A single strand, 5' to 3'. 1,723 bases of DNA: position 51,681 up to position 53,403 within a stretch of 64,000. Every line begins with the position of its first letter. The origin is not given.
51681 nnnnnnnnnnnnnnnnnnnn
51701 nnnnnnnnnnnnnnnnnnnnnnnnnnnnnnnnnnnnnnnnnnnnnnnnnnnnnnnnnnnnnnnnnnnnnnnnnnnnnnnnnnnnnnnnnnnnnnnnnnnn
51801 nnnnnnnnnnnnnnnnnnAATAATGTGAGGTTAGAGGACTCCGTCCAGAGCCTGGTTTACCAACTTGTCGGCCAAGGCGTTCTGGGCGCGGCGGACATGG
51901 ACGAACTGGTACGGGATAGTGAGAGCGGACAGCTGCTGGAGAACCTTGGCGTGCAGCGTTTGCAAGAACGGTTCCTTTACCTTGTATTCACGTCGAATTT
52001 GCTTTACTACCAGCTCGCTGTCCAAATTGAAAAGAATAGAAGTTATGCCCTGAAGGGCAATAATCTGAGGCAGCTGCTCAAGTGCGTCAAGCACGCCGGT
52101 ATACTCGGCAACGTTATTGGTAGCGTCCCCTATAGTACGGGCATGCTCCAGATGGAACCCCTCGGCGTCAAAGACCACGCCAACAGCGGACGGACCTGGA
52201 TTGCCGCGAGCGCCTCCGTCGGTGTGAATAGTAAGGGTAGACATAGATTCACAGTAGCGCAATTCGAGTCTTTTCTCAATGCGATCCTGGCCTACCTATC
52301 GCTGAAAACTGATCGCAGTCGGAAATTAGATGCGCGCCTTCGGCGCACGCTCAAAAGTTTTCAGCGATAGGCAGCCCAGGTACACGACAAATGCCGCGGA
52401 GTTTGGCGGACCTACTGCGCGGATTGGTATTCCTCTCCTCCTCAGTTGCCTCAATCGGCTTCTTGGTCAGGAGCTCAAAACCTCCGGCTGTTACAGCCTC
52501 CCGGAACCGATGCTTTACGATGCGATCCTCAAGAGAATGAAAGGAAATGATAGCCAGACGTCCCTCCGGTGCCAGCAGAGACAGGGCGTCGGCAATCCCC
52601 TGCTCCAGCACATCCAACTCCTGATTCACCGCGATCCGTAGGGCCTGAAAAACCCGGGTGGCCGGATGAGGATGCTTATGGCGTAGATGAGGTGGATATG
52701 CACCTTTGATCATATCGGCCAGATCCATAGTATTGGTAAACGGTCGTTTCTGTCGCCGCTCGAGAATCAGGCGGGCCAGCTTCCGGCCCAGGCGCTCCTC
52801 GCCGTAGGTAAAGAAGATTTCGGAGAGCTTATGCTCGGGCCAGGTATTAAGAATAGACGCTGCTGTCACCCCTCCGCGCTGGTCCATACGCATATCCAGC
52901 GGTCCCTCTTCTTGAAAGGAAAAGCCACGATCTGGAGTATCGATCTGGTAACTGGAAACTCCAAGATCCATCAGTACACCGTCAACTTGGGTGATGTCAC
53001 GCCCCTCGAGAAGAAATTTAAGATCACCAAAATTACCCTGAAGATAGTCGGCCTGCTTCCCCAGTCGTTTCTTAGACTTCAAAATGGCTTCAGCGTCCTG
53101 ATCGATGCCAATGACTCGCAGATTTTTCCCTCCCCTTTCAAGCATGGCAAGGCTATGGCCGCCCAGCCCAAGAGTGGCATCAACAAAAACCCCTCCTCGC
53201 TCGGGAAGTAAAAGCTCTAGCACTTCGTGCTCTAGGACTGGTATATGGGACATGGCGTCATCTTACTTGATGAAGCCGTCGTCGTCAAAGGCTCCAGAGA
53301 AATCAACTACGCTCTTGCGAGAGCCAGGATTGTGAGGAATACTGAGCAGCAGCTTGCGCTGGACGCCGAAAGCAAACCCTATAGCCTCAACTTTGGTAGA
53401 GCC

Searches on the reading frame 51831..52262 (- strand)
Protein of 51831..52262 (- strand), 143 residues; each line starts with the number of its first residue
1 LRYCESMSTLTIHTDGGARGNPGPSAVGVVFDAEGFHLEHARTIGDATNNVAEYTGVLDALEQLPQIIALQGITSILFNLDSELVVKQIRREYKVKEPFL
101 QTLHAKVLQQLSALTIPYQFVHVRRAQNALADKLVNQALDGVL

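Call 15: search_protein_families(library=pfam, proteins=[window:51831-52262:-], max_evalue=0.01)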
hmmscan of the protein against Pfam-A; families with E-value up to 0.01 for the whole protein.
window:51831-52262:- (143 aa): 2 families
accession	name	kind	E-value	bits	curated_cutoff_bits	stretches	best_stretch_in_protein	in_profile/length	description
PF13456.12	RVT_3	-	6.6e-13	49.1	21.6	1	14-138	2-123/123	Reverse transcriptase-like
PF00075.30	RNase_H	-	4.4e-10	40.3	25.8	1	9-139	3-140/141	RNase H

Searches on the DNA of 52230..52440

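Call 14: search_rna_families(source=window, start=52230, end=52440, threshold=evalue, max_evalue=10, show_alignments=3)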
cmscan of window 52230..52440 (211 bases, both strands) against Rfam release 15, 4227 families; matches with E-value up to 10: 2.
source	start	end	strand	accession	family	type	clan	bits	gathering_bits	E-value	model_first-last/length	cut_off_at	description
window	52288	52380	+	RF00691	mir-146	Gene; miRNA;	-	14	50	1.8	1-90/90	no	mir-146 microRNA precursor family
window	52331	52346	+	RF01687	Acido-Lenti-1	Gene; sRNA;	-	12.4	37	1.4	30-45/46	no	Acido-Lenti-1 RNA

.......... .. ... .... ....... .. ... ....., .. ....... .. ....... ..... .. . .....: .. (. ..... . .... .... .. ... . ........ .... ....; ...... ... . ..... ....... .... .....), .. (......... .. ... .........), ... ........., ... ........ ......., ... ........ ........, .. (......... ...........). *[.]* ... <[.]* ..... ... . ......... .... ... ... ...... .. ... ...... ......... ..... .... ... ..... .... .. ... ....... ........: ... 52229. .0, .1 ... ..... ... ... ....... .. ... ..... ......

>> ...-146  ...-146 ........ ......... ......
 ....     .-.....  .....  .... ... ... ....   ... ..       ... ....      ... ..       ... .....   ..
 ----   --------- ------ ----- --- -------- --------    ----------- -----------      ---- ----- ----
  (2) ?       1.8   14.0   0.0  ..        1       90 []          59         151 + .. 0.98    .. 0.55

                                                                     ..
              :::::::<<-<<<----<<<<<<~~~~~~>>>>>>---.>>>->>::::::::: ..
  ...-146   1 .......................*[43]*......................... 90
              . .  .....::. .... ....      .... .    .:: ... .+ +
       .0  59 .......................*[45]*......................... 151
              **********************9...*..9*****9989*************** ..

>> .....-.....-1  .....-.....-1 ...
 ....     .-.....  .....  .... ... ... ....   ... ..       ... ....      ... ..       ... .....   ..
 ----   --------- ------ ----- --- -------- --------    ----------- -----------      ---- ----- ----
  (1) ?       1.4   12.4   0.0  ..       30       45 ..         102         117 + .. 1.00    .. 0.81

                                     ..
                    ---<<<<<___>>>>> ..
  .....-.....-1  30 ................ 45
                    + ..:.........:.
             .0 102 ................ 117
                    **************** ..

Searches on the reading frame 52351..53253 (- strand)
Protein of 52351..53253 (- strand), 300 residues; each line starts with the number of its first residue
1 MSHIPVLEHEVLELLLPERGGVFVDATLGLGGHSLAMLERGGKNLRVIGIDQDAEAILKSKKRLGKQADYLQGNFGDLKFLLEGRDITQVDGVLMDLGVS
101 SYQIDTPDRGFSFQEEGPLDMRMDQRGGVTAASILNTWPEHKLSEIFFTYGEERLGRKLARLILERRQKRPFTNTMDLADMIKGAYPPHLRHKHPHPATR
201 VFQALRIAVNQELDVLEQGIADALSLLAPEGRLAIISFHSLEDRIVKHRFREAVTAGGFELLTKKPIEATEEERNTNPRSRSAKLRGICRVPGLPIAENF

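Call 15: search_protein_families(library=pfam, proteins=[window:52351-53253:-], max_evalue=0.01)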
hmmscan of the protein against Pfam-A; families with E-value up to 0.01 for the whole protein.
window:52351-53253:- (300 aa): 3 families
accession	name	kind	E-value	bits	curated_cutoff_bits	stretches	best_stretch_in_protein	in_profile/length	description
PF01795.25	Methyltransf_5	-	1.9e-105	353.2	27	1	2-288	3-306/309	MraW methylase family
PF13649.12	Methyltransf_25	-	0.00038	21.5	27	1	24-83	2-63/97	Methyltransferase domain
PF13847.12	Methyltransf_31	-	0.0018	18.4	27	0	22-67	6-51/145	Methyltransferase domain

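Call 51: find_homologous_proteins(query=window:52351-53253:-, max_evalue=1e-40)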
Query window:52351-53253:- (300 aa): 7995 proteins with E <= 1e-40 among 8000 candidates; the best 120 are listed.
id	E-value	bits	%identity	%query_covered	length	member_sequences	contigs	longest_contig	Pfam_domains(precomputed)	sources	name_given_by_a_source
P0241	5.2e-188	642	100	97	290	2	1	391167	PF01795.26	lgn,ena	-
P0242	3.2e-132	459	72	97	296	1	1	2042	PF01795.26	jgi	jgi:16S rRNA (cytosine1402-N4)-methyltransferase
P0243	1.6e-121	423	66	96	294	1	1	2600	PF01795.26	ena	-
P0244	1.6e-117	410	67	97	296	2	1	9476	PF01795.26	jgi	jgi:16S rRNA (cytosine1402-N4)-methyltransferase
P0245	7.0e-117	408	65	97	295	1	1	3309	PF01795.26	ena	-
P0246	9.6e-116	405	65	99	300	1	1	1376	PF01795.26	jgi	jgi:16S rRNA (cytosine1402-N4)-methyltransferase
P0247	4.7e-114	399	66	96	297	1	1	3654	PF01795.26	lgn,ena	-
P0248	1.2e-113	398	62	97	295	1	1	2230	PF01795.26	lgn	-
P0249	2.1e-113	397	64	97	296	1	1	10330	PF01795.26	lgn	-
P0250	4.3e-113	396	64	96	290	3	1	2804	PF01795.26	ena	-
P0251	5.1e-113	396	62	97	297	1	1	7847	PF01795.26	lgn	-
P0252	9.8e-113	395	62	98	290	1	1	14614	PF01795.26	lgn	-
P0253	4.5e-112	392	62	96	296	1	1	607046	PF01795.26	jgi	jgi:16S rRNA (cytosine1402-N4)-methyltransferase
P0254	4.8e-111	389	63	96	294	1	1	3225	PF01795.26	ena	-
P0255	7.8e-110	385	63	97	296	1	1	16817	PF01795.26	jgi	jgi:16S rRNA (cytosine1402-N4)-methyltransferase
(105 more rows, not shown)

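Call 52: find_encoding_contigs(protein=P0244, flank=2000, max_places=1)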
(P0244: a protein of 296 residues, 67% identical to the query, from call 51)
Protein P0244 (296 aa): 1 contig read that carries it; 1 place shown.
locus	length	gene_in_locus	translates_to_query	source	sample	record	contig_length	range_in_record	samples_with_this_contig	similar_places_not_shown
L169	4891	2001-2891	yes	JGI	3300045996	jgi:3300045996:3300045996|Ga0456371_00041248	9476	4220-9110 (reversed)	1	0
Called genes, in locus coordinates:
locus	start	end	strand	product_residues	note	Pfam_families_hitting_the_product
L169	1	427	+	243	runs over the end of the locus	PF07963:N_methyl (weak)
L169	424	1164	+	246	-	PF07963:N_methyl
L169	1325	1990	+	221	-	-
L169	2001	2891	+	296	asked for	PF01795:Methyltransf_5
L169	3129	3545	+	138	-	PF00075:RNase_H, PF13456:RVT_3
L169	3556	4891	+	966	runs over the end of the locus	PF00133:tRNA-synt_1, PF09334:tRNA-synt_1g (faint), PF08264:Anticodon_1, PF19302:DUF5915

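Call 53: find_encoding_contigs(protein=P0249, flank=2000, max_places=1)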
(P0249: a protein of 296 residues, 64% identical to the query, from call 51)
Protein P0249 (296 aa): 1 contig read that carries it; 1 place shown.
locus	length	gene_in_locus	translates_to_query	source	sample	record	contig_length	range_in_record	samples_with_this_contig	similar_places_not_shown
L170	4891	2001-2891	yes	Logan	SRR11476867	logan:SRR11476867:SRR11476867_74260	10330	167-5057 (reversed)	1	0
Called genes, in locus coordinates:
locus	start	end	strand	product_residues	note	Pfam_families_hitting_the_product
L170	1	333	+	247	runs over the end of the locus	-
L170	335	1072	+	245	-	-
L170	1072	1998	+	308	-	-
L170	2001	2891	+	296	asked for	PF01795:Methyltransf_5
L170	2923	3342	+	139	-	PF00075:RNase_H, PF13456:RVT_3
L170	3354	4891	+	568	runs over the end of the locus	?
